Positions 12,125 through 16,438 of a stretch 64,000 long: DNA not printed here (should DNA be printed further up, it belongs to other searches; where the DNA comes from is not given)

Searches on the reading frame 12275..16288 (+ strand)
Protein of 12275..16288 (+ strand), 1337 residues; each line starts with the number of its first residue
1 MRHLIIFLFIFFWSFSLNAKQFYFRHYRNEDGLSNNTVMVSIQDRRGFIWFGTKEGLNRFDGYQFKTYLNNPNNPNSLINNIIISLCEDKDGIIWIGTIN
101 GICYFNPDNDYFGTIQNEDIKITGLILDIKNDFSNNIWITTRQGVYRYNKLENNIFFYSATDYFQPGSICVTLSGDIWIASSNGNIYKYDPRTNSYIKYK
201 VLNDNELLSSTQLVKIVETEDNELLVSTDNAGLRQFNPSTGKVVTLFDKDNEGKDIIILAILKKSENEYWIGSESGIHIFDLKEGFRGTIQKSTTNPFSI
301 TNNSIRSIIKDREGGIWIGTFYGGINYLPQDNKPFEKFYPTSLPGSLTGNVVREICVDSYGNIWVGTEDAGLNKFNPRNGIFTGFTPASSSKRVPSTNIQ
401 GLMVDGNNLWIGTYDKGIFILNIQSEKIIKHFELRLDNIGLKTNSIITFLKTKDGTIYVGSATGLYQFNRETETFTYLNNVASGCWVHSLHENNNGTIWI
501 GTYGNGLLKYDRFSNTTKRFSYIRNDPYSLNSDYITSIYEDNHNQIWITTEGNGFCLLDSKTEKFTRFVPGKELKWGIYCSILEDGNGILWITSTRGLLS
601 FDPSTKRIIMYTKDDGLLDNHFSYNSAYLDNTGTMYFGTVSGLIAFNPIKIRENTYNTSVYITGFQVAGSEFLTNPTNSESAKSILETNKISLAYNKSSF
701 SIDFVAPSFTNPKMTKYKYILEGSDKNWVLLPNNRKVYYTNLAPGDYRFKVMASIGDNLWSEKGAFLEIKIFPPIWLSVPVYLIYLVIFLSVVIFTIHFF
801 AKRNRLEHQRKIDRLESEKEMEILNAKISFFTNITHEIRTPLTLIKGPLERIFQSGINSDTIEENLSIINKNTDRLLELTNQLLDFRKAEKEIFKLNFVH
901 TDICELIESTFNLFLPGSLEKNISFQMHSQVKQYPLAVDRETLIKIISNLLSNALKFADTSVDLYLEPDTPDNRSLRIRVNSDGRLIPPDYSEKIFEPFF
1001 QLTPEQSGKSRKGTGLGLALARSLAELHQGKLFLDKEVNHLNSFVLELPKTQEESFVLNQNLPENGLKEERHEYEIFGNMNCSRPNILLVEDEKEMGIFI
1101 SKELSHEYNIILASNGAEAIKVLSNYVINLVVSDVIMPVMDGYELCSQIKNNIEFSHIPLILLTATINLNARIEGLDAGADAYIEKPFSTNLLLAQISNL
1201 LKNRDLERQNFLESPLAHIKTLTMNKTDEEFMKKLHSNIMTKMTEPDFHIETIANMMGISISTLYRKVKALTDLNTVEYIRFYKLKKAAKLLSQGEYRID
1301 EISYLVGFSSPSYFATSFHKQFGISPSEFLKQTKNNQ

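Call 9: search_protein_families(library=pfam, proteins=[window:12275-16288:+], max_evalue=0.001)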
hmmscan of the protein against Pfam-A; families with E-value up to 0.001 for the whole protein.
window:12275-16288:+ (1337 aa): 10 families
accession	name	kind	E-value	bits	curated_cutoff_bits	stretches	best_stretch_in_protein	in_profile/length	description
PF07494.17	Reg_prop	-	4.2e-43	140.2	20.4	4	77-100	1-24/24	Two component regulator propeller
PF00072.30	Response_reg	-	4.1e-21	75.7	30.2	1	1087-1197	1-110/111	Response regulator receiver domain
PF02518.31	HATPase_c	-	5.7e-20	72.3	26.4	1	939-1051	2-110/111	Histidine kinase-, DNA gyrase B-, and HSP90-like ATPase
PF12833.13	HTH_18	-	2.4e-19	69.8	33.6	1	1253-1332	1-80/80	Helix-turn-helix domain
PF07495.19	Y_Y_Y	-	2.1e-15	56.8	26.6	1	709-771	2-64/65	Y_Y_Y domain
PF00512.31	HisKA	-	2.1e-13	50.6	26.9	1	827-891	2-65/66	His Kinase A (phospho-acceptor) domain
PF00165.29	HTH_AraC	-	1.6e-12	47.7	26.6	1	1294-1331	6-42/42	Bacterial regulatory helix-turn-helix proteins, AraC family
PF08450.18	SGL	-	3.2e-08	33.9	26.3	0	422-506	18-107/246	SMP-30/Gluconolactonase/LRE-like region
PF13570.13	Beta-prop_ACSF4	-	2e-06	27.9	133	0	404-518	59-168/329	Beta-alanine-activating enzyme, beta-propeller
PF23748.1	Beta-prop_LRRK2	-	0.00064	19.2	26.9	0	391-439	268-317/359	LRRK2 beta propeller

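Call 47: find_homologous_proteins(query=window:12275-16288:+, max_evalue=1e-50)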
Query window:12275-16288:+ (1337 aa): 7341 proteins with E <= 1e-50 among 8000 candidates; the best 120 are listed.
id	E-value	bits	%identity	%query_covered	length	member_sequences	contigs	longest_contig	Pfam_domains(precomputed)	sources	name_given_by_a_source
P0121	0.0e+0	3049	100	100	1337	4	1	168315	PF12833.14,PF07495.20,PF07494.18,PF13570.14,PF02518.32,PF00512.32,PF00165.30,PF00072.31,PF08450.19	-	-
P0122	0.0e+0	1852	62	99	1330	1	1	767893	PF12833.14,PF07495.20,PF07494.18,PF02518.32,PF00512.32,PF00165.30,PF00072.31,PF08450.19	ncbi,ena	-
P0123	0.0e+0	1842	61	100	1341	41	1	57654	PF12833.14,PF07495.20,PF07494.18,PF02518.32,PF00512.32,PF16819.12,PF00165.30,PF00072.31,PF08450.19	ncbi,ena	-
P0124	0.0e+0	1839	61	99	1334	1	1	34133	PF12833.14,PF07495.20,PF07494.18,PF02518.32,PF00512.32,PF00165.30,PF00072.31,PF08450.19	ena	-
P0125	0.0e+0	1836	61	99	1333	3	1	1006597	PF12833.14,PF07495.20,PF07494.18,PF02518.32,PF00512.32,PF00165.30,PF00072.31,PF08450.19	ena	-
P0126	0.0e+0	1836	61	100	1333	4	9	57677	PF12833.14,PF07495.20,PF07494.18,PF02518.32,PF00512.32,PF00165.30,PF00072.31,PF08450.19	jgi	jgi:signal transduction histidine kinase/ligand-binding sensor domain-containing protein/AraC-like D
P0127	0.0e+0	1831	61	100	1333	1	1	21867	PF12833.14,PF07495.20,PF07494.18,PF02518.32,PF00512.32,PF00165.30,PF00072.31,PF08450.19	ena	-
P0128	0.0e+0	1830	61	99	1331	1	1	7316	PF12833.14,PF07495.20,PF07494.18,PF02518.32,PF00512.32,PF00165.30,PF00072.31,PF08450.19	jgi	jgi:signal transduction histidine kinase/ligand-binding sensor domain-containing protein/DNA-binding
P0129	0.0e+0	1829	61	100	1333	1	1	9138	PF12833.14,PF07495.20,PF07494.18,PF02518.32,PF00512.32,PF00165.30,PF00072.31,PF08450.19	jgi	-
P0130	0.0e+0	1828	61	100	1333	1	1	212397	PF12833.14,PF07495.20,PF07494.18,PF02518.32,PF00512.32,PF16819.12,PF00165.30,PF00072.31,PF08450.19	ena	-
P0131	0.0e+0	1827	61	100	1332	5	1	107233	PF12833.14,PF07495.20,PF07494.18,PF02518.32,PF00512.32,PF00165.30,PF00072.31,PF08450.19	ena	-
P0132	0.0e+0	1822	61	100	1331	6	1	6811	PF12833.14,PF07495.20,PF07494.18,PF13570.14,PF02518.32,PF00512.32,PF16819.12,PF00165.30,PF00072.31,PF08450.19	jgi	jgi:signal transduction histidine kinase/ligand-binding sensor domain-containing protein/CheY-like c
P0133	0.0e+0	1821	60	100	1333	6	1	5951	PF12833.14,PF07495.20,PF07494.18,PF02518.32,PF00512.32,PF00165.30,PF00072.31,PF08450.19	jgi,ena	-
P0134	0.0e+0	1819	61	100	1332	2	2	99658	PF12833.14,PF07495.20,PF07494.18,PF02518.32,PF00512.32,PF00165.30,PF00072.31,PF08450.19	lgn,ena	-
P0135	0.0e+0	1819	61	100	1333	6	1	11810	PF12833.14,PF07495.20,PF07494.18,PF02518.32,PF00512.32,PF16819.12,PF00165.30,PF00072.31,PF08450.19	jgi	-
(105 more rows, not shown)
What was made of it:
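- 7265..16288 (.): PUL core: SusD (7265-8848, -), SusC (8860-11925, -) and the hybrid two-component regulator (12275-16288, +). These mark the host as Bacteroidota. The best named HTCS homologs are Bacteroidales at 59-62% identity (call 47).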
